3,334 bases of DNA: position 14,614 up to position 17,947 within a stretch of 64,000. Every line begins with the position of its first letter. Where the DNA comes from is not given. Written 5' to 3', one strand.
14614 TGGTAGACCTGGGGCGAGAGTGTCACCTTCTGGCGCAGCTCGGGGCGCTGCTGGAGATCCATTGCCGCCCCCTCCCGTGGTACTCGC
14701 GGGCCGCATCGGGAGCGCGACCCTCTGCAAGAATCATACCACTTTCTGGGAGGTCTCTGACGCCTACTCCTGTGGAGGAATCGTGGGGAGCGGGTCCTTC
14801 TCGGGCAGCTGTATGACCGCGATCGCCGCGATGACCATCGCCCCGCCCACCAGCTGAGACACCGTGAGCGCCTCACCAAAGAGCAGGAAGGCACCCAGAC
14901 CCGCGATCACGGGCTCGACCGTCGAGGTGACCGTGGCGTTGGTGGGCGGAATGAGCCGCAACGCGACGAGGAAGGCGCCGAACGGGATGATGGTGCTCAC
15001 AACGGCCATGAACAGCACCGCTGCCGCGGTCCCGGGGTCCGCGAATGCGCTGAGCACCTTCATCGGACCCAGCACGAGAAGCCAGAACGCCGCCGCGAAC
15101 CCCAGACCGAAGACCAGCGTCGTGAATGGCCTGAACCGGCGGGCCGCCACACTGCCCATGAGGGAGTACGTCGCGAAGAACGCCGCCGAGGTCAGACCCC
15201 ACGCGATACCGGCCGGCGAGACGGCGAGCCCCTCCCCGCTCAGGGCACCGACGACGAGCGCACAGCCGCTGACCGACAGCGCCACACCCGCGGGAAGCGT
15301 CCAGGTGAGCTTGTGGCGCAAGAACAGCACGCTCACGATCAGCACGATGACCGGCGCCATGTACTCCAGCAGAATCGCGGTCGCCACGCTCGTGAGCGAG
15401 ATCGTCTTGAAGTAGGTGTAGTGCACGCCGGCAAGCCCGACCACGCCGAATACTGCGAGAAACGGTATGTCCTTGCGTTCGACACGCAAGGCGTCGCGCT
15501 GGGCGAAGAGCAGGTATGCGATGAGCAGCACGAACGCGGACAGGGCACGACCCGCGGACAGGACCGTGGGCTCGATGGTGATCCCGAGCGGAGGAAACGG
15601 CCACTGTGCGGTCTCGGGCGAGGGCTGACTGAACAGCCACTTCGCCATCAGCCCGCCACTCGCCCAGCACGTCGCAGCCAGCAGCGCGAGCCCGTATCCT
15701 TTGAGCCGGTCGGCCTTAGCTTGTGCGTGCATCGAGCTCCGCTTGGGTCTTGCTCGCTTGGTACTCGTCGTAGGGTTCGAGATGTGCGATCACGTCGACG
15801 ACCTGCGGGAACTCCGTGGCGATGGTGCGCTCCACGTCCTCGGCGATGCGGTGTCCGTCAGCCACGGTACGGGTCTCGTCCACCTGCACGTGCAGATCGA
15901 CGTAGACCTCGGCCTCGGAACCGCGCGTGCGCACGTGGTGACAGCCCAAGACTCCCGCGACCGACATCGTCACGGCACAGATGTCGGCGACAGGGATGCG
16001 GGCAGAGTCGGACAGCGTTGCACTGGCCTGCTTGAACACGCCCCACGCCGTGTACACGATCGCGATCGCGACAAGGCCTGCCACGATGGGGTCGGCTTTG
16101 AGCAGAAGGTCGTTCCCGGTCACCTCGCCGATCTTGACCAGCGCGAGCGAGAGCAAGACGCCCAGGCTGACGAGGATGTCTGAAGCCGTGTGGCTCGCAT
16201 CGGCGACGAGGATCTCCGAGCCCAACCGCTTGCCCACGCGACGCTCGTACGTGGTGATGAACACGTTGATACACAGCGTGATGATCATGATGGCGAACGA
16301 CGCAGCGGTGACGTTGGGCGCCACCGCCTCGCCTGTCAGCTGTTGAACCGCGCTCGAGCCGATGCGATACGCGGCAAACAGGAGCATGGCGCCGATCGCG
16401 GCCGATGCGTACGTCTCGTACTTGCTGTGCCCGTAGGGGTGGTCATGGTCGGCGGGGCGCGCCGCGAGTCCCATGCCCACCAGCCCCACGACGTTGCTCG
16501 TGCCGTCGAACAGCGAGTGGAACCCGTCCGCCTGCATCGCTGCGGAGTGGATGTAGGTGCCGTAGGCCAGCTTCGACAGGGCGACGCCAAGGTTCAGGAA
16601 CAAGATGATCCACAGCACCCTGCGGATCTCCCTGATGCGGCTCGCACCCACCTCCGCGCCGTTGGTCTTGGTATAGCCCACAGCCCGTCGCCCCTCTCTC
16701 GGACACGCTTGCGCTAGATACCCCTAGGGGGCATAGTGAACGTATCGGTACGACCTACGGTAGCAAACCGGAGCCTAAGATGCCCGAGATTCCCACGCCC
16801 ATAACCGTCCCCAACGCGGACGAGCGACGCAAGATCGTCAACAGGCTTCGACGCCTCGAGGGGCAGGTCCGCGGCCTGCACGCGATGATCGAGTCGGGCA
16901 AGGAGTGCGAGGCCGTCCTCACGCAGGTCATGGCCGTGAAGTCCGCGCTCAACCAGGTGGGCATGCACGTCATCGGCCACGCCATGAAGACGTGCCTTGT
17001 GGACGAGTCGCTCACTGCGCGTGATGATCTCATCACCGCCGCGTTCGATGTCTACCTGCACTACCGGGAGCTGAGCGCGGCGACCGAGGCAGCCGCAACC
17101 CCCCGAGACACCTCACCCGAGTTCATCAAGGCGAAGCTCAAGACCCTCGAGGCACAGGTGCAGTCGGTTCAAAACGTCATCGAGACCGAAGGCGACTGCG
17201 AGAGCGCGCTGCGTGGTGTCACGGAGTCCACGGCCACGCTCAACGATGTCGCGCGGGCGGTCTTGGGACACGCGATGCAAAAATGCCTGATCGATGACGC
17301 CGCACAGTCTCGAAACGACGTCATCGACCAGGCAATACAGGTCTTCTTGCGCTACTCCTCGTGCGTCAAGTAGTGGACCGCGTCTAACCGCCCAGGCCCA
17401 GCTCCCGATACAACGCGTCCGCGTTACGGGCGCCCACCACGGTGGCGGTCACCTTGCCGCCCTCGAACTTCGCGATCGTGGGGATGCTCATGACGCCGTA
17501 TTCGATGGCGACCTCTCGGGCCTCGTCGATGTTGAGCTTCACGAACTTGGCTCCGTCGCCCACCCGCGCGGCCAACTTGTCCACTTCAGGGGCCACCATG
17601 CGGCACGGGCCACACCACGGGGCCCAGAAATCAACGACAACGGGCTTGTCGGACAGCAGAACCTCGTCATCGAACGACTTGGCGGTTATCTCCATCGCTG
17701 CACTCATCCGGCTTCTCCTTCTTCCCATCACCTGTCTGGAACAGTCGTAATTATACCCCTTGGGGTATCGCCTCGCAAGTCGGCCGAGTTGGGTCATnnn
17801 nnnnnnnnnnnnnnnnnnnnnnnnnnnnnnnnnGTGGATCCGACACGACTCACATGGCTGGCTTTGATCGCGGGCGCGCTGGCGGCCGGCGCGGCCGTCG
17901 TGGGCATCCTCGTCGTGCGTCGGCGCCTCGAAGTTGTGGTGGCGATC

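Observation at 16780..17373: CsoR/RcnR-family repressor duplicated in tandem within one polypeptide, with an H-x4-C ligand spacing in both halves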

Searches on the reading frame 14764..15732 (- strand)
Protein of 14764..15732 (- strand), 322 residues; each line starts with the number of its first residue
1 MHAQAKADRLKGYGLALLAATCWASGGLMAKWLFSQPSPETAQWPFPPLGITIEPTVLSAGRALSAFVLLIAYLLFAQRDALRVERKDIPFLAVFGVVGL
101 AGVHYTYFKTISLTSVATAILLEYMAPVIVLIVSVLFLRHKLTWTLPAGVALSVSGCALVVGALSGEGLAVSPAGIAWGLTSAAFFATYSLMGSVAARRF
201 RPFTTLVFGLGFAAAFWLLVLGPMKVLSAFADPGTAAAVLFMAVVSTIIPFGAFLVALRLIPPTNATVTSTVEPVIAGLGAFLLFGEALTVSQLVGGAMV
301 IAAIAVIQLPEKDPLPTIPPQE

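Call 3: search_protein_families(library=pfam, proteins=[window:14764-15732:-], max_evalue=0.01)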
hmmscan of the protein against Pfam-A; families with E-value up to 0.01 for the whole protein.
window:14764-15732:- (322 aa): 2 families
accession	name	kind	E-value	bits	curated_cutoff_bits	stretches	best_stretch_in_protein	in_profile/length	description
PF00892.27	EamA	-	2.2e-36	125.5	28.2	2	175-307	3-133/135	EamA-like transporter family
PF06027.18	SLC35F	-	0.002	18.2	21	1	95-163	79-146/299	Solute carrier family 35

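Call 49: search_protein_families(library=ncbifam, proteins=[window:14764-15732:-], max_evalue=0.00001)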
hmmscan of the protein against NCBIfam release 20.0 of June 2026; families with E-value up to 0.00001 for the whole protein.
window:14764-15732:- (322 aa): 3 families
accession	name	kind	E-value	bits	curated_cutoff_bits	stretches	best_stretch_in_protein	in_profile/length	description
TIGR00950.1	2A78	equivalog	9.7e-32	110.4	230.2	1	68-303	25-262/264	carboxylate/amino acid/amine transporter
NF050091.1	ArAmAcExpYddG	equivalog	2.6e-14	53.4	300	1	68-205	45-178/285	aromatic amino acid exporter YddG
NF007823.0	PRK10532.1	equivalog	3.9e-10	39.3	354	1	70-303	53-275/295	threonine/homoserine exporter RhtA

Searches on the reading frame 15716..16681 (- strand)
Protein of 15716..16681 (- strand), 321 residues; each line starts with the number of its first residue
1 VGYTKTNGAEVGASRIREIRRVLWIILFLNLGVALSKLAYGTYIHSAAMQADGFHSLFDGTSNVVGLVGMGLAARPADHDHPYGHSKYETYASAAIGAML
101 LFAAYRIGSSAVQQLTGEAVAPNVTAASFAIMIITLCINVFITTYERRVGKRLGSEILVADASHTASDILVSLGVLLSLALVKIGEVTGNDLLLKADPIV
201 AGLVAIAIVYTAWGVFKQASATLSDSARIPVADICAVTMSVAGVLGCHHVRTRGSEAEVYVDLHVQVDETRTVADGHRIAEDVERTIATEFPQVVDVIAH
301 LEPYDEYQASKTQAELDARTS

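Call 3: search_protein_families(library=pfam, proteins=[window:15716-16681:-], max_evalue=0.01)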
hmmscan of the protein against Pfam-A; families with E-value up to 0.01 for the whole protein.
window:15716-16681:- (321 aa): 2 families
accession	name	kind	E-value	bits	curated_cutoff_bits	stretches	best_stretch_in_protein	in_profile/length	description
PF01545.26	Cation_efflux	-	7.3e-42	143.8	26.6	1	23-223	1-197/198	Cation efflux family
PF16916.11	ZT_dimer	-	1.1e-20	73.8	26.7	1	231-304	6-78/78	Dimerisation domain of Zinc Transporter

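Call 49: search_protein_families(library=ncbifam, proteins=[window:15716-16681:-], max_evalue=0.00001)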
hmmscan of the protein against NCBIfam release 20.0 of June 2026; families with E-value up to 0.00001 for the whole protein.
window:15716-16681:- (321 aa): 9 families
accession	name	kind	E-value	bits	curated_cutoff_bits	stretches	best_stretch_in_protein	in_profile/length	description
NF052602.1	Zn_efflux_Cdf31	equivalog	2.4e-67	227.5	460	1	17-309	4-294/299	CDF family zinc efflux transporter Cdf31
TIGR01297.1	CDF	superfamily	3e-60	203.9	82.35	1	20-305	2-284/285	cation diffusion facilitator family transporter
NF052621.1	MngEfTpMntE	equivalog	2.3e-37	129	500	1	33-306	17-284/293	manganese efflux transporter MntE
NF050169.1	CatEfflxFieF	equivalog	2e-36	125.7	420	1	35-303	20-281/282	cation efflux pump FieF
NF033615.1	CDF_MamM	equivalog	7.7e-35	120.5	350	1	20-304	9-289/290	magnetosome biogenesis CDF transporter MamM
NF033616.1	CDF_MamB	equivalog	9.7e-33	113.9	350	1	21-302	7-282/284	magnetosome biogenesis CDF transporter MamB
NF007064.0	PRK09509.1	equivalog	2.8e-30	105.4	447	1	39-309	29-292/300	CDF family cation-efflux transporter FieF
NF040994.1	MamV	equivalog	3.4e-18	65.8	500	1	21-305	12-288/319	CDF transporter MamV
NF002923.0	PRK03557.1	equivalog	3.7e-10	39.6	408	1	26-267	24-259/313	CDF family zinc transporter ZitB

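Call 50: search_solved_structures(query=window:15716-16681:-, max_evalue=0.00001, show_alignments=2)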
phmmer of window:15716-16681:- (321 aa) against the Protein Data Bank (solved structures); distinct sequences matched with E-value up to 0.00001: 9.
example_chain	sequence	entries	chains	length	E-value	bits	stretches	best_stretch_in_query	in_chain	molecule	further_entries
2qfi_A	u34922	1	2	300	3.8e-22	82.5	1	37-304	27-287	Ferrous-iron efflux pump fieF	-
3h90_A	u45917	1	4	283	4.7e-22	82.2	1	37-303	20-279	Ferrous-iron efflux pump fieF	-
5vrf_B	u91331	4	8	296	7.3e-20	75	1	36-304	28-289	Cadmium and zinc efflux pump FieF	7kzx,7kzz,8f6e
3j1z_P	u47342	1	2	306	1e-19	74.6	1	36-305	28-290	Cation efflux family protein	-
8f6j_B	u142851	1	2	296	1.9e-19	73.7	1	36-304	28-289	Cadmium and zinc efflux pump FieF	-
8f6h_A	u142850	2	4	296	1.1e-18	71.1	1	36-304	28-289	Cadmium and zinc efflux pump FieF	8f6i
8f6f_A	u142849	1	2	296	1.2e-18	71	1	36-304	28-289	Cadmium and zinc efflux pump FieF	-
8f6k_A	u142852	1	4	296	4.6e-18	69.1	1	36-303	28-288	Cadmium and zinc efflux pump FieF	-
8j7t_A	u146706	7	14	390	1.8e-07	34.3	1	20-117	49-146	Zinc transporter 7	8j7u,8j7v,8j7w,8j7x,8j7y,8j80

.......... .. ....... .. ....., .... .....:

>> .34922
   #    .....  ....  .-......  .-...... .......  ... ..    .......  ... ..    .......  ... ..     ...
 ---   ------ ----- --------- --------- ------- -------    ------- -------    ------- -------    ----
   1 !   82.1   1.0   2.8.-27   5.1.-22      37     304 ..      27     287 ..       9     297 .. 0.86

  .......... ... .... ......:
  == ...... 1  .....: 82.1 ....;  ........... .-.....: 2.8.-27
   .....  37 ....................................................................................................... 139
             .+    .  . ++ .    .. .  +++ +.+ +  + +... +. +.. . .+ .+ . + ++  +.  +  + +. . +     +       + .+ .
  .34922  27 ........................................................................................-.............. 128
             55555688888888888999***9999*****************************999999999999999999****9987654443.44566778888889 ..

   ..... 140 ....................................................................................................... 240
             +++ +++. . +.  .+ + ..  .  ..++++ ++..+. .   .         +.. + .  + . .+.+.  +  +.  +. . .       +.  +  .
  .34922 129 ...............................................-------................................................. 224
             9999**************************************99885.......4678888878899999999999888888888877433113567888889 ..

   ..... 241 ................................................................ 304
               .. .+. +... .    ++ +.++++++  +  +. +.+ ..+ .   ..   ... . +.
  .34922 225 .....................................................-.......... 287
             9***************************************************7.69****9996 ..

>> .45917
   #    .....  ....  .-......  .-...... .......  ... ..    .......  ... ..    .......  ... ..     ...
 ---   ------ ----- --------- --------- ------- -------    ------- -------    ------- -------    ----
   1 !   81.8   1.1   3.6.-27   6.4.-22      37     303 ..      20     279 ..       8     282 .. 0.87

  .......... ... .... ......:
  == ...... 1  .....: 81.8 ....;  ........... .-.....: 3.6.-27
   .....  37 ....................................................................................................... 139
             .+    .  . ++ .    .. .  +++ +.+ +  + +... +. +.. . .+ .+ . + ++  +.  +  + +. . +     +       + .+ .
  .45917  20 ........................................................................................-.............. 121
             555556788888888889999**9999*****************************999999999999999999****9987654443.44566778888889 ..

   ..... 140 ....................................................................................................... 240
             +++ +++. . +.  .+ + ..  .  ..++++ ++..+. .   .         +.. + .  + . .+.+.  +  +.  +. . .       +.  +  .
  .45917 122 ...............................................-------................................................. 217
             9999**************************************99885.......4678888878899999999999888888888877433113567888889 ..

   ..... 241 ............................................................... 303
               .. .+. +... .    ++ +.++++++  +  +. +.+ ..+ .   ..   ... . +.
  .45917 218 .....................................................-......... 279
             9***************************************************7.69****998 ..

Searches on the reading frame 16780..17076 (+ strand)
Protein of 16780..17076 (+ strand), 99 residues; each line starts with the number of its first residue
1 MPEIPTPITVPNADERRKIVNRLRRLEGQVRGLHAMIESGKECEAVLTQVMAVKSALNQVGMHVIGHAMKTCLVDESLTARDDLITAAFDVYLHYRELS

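Call 5: search_protein_families(library=pfam, proteins=[window:16780-17076:+], max_evalue=0.01)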
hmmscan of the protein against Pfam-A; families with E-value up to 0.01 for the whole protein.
seq(99 aa): 1 family
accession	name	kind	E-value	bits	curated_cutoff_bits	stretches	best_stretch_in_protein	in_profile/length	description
PF02583.22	Trns_repr_metal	-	3.1e-23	82.4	22.8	1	16-77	2-63/78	Metal-sensitive transcriptional repressor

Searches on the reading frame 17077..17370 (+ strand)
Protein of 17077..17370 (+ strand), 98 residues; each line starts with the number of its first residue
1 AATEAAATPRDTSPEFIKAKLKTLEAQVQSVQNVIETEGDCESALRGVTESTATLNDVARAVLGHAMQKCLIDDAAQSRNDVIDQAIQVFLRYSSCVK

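Call 5: search_protein_families(library=pfam, proteins=[window:17077-17370:+], max_evalue=0.01)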
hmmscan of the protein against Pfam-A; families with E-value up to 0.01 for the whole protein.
seq(98 aa): 2 families
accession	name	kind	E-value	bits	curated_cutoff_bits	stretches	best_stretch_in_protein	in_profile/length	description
PF02583.22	Trns_repr_metal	-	5.5e-10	39.9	22.8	1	18-90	6-76/78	Metal-sensitive transcriptional repressor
PF21313.2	EthR_C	-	0.0092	16.7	27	0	3-92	19-107/111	Transcriptional regulator EthR, C-terminal domain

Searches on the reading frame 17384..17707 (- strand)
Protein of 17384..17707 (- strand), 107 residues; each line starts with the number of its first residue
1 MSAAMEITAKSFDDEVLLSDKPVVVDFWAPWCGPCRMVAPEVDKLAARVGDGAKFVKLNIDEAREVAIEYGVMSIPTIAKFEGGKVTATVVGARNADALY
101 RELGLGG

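Call 49: search_protein_families(library=ncbifam, proteins=[window:17384-17707:-], max_evalue=0.00001)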
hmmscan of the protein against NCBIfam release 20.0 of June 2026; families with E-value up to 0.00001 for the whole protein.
window:17384-17707:- (107 aa): 14 families
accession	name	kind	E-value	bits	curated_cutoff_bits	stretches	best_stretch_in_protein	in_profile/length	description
TIGR01068.1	thioredoxin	equivalog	8.4e-33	112.6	96.8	1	8-101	2-95/101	thioredoxin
NF006898.0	PRK09381.1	equivalog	2.7e-24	85.6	138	1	5-97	6-98/109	thioredoxin TrxA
NF008229.0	PRK10996.1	equivalog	7.6e-23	80.8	125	1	6-93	39-125/141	thioredoxin TrxC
NF047697.1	ThioredTrxAClost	equivalog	3.5e-22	78.5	140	1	5-92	2-89/105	thioredoxin TrxA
TIGR01126.1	pdi_dom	equivalog_domain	3.5e-18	65.8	107.2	1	7-100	1-98/105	protein disulfide-isomerase domain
TIGR01130.1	ER_PDI_fam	subfamily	2.4e-16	60.4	344.25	1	5-99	4-100/476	protein disulfide-isomerase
TIGR00411.1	redox_disulf_1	equivalog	9.4e-10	38.4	92.75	1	27-99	6-74/82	MJ0307 family thioredoxin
TIGR00385.1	dsbE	subfamily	5.5e-08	32.6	123.15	1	4-69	47-109/173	DsbE family thiol:disulfide interchange protein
NF011941.0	PRK15412.1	equivalog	5.5e-07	29.3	359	1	6-70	54-115/185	thiol:disulfide interchange protein DsbE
NF047696.1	ThlDiSintTplARhiz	equivalog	7e-07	29.2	230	1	20-63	97-141/219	thiol:disulfide interchange protein TlpA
NF041202.1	StoA_CxxC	exception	1.1e-06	28.6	210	0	20-60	52-92/163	endospore biogenesis thiol-disulfide oxidoreductase StoA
NF002854.0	PRK03147.1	subfamily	2.3e-06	27.6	170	0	19-63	61-106/176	thiol-disulfide oxidoreductase ResA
NF045694.1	seleno_TsoB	exception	6.1e-06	24.6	805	1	18-65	472-520/572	rhodanese/DsbD fusion-like selenoprotein TsoB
NF038285.1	deiodinase_rel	hypoth_equivalog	8.8e-06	25.4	250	0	18-63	202-247/347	deiodinase family protein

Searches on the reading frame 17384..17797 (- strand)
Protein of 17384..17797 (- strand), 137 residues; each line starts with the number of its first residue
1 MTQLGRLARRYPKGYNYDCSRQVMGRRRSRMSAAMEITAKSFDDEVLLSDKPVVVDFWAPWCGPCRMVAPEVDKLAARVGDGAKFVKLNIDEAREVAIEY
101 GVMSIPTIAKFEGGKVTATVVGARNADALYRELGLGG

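Call 3: search_protein_families(library=pfam, proteins=[window:17384-17797:-], max_evalue=0.01)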
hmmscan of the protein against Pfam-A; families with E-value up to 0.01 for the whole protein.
window:17384-17797:- (137 aa): 6 families
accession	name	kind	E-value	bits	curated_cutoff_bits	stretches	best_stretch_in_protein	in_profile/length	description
PF00085.26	Thioredoxin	-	7.4e-29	100.2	23.5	1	35-131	3-99/103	Thioredoxin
PF13098.12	Thioredoxin_2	-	6.9e-09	36.4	27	1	50-130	5-101/104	Thioredoxin-like domain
PF08534.16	Redoxin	-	5.4e-06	26.7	26.6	1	48-95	26-75/148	Redoxin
PF13905.12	Thioredoxin_8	-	1.2e-05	26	27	1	51-95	2-48/94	Thioredoxin-like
PF00578.27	AhpC-TSA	-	2.7e-05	24.6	26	1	49-95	24-72/124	AhpC/TSA family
PF13899.12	Thioredoxin_7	-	0.0087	16.6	27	0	49-91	16-59/83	Thioredoxin-like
